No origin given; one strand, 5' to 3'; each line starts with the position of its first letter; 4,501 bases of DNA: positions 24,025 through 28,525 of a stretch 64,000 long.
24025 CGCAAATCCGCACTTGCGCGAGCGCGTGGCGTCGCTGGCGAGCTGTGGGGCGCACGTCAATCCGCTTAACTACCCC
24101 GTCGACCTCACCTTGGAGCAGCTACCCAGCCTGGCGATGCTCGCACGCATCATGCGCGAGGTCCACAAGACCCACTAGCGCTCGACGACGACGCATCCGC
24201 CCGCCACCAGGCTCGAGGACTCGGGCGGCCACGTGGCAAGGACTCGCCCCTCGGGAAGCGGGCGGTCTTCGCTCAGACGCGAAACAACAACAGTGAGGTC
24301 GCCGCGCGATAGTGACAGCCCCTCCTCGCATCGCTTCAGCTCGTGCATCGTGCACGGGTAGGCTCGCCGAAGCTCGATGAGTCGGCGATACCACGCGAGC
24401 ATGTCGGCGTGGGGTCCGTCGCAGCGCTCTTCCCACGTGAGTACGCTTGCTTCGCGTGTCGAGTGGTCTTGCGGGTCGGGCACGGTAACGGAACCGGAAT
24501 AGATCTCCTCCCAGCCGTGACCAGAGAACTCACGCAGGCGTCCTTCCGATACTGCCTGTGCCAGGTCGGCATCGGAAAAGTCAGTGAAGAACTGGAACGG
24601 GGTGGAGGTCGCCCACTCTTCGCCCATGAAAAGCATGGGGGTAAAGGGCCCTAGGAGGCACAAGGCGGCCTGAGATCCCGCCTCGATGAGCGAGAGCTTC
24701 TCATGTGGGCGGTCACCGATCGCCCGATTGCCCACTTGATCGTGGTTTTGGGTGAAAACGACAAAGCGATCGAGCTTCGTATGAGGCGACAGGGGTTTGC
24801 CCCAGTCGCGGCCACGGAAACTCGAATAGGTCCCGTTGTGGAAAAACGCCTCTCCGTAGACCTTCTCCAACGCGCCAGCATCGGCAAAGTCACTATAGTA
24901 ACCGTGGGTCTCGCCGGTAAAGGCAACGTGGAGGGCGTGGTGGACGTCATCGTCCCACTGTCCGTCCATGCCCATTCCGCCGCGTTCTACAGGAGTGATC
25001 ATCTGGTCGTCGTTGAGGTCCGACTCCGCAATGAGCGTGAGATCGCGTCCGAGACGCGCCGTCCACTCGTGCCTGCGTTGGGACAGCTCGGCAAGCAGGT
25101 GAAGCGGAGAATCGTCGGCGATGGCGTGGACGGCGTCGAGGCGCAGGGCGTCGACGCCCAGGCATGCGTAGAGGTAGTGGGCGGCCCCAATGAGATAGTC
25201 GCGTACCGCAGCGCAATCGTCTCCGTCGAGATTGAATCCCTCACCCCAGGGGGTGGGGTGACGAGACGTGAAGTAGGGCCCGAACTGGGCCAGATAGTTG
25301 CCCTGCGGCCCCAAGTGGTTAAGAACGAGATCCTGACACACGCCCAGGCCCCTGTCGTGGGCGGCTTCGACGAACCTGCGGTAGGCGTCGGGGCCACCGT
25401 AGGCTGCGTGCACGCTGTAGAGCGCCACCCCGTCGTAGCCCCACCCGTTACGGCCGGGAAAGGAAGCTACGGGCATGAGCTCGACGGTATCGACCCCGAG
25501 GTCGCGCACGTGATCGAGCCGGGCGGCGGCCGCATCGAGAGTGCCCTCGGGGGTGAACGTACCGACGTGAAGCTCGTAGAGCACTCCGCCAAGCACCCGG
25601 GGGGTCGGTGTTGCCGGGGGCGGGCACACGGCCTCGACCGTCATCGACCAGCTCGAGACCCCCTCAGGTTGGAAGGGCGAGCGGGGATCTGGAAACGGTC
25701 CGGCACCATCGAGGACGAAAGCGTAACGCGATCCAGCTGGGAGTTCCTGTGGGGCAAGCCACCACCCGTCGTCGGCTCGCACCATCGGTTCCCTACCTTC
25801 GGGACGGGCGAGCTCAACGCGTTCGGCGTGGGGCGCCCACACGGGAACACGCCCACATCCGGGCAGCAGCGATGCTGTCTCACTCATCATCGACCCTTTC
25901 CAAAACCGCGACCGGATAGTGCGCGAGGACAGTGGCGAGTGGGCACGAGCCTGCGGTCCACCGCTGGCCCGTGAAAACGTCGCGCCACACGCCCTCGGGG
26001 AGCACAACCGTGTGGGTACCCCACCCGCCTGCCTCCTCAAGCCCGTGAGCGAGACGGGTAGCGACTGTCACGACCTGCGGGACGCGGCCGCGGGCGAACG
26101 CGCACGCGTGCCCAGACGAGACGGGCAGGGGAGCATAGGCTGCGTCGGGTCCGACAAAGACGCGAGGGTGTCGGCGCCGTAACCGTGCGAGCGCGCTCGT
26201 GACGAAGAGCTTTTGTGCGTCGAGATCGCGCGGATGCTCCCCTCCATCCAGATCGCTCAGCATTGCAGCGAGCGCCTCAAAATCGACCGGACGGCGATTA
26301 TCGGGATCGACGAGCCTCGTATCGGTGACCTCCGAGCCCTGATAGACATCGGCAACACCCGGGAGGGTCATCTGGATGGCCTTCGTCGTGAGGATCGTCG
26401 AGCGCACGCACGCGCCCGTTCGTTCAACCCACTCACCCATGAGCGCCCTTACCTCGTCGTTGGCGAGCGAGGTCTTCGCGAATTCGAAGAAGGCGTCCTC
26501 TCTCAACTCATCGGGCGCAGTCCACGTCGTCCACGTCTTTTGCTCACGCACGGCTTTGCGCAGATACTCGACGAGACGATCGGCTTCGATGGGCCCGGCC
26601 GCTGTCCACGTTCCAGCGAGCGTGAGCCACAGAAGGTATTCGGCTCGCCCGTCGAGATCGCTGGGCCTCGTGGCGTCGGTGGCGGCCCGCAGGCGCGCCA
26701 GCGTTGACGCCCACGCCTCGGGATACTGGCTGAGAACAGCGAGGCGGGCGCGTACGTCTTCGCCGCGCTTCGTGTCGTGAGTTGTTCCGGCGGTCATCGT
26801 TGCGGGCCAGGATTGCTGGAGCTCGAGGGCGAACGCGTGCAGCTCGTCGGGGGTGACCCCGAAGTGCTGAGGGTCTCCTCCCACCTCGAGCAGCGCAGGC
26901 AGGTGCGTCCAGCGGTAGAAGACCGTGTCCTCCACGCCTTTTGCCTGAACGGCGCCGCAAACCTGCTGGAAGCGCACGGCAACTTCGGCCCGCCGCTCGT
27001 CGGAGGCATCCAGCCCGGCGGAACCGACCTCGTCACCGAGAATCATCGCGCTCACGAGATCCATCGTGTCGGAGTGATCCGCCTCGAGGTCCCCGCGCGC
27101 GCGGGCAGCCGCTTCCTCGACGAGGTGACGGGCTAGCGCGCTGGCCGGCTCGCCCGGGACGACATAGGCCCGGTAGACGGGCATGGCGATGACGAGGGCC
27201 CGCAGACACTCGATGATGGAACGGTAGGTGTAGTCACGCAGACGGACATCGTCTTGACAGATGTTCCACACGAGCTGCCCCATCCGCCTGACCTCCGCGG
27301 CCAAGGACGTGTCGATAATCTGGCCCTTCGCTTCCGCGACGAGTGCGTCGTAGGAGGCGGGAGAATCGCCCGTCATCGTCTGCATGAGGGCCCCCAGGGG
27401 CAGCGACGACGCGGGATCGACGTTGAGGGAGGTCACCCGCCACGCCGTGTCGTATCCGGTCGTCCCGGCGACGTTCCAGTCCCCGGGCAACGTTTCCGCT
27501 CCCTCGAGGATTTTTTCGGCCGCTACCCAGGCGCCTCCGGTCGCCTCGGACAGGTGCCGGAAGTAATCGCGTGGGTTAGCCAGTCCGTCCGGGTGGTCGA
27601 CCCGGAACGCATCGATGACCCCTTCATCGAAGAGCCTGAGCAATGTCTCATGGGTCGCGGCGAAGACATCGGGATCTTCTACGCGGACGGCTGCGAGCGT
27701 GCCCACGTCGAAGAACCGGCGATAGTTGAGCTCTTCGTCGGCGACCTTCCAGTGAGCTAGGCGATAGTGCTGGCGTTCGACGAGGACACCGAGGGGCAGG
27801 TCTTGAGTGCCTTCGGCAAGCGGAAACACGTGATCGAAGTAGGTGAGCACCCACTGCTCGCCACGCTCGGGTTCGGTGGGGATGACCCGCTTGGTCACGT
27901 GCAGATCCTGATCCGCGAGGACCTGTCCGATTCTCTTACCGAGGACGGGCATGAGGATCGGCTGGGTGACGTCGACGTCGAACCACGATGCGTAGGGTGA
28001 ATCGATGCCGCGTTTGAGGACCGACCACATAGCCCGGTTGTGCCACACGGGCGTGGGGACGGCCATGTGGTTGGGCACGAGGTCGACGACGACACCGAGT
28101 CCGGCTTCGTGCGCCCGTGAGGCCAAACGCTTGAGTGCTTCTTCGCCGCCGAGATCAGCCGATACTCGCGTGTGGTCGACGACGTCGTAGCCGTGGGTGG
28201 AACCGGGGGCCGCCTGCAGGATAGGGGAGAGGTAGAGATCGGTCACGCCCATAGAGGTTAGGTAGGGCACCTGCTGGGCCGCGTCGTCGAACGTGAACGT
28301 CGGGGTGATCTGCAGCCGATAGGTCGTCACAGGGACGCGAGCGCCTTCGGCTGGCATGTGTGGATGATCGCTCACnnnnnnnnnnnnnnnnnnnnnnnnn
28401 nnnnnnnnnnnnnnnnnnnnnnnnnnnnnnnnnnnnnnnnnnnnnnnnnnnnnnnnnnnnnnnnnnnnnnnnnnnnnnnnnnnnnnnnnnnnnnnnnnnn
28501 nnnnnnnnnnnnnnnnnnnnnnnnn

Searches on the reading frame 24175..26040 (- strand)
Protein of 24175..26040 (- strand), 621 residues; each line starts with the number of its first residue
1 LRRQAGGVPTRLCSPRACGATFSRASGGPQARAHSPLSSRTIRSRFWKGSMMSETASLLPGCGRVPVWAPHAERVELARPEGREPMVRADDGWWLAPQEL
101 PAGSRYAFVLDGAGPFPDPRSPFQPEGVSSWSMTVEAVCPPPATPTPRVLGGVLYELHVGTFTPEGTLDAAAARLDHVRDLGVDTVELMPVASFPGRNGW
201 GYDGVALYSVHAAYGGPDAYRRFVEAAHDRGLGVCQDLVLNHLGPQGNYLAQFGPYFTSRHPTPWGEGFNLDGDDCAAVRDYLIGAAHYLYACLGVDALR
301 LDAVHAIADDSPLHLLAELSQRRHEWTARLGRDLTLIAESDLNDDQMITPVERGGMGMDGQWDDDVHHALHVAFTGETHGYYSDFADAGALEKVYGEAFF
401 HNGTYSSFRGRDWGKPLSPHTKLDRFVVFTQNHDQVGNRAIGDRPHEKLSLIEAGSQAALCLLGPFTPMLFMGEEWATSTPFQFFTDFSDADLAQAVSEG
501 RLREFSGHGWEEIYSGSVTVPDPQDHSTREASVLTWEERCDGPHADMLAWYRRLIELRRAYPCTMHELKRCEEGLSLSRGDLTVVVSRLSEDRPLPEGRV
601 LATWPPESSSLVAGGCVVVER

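Call 36: search_protein_families(library=pfam, proteins=[window:24175-26040:-], max_evalue=0.001)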
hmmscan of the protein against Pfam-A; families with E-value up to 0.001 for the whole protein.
window:24175-26040:- (621 aa): 1 family
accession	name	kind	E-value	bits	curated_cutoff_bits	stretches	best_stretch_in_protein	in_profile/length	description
PF00128.31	Alpha-amylase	-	7.8e-14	52.2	22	1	166-249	16-98/446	Alpha amylase, catalytic domain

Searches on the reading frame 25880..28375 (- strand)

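Call 36: search_protein_families(library=pfam, proteins=[window:25880-28375:-], max_evalue=0.001)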
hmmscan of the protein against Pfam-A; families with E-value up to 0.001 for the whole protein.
window:25880-28375:- (831 aa): 1 family
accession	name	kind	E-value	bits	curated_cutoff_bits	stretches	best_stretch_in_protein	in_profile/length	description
PF00128.31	Alpha-amylase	-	1.1e-20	74.8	22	1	33-261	22-189/446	Alpha amylase, catalytic domain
